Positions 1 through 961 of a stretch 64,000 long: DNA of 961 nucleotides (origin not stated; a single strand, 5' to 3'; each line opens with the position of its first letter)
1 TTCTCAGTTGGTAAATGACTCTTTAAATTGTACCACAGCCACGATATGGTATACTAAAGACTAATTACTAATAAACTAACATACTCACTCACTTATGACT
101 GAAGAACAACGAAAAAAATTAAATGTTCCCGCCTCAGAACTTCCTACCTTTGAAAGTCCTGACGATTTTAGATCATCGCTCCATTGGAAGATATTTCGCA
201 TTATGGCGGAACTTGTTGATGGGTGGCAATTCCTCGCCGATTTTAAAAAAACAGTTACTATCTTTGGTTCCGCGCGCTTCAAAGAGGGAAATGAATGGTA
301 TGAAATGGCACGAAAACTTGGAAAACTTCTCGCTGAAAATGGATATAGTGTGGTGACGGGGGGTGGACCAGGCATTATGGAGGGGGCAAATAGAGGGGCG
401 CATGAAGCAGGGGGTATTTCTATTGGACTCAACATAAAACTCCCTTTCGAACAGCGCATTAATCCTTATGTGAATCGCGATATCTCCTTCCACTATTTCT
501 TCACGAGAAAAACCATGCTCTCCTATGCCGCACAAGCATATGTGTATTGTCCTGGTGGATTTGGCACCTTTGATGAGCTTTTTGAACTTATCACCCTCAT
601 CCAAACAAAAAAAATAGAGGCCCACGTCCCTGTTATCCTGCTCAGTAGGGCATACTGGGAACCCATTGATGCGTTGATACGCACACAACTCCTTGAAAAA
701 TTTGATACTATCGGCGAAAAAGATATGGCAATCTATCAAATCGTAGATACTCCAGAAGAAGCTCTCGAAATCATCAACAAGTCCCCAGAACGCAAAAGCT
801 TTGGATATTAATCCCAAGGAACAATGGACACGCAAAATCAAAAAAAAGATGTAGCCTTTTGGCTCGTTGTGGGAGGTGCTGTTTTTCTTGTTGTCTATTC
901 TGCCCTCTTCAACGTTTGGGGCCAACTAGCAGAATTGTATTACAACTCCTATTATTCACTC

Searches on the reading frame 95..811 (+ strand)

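Call 72: search_protein_families(library=pfam, proteins=[window:95-811:+], max_evalue=0.001)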
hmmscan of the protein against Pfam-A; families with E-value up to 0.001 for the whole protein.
window:95-811:+ (238 aa): 2 families
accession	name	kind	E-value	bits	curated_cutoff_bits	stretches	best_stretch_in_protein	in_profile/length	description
PF03641.19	Lysine_decarbox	-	6.8e-31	107.6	27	1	95-225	1-129/131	Possible lysine decarboxylase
PF18306.6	LDcluster4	-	7.2e-19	68.3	26.3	1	52-163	2-111/151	SLOG cluster4 family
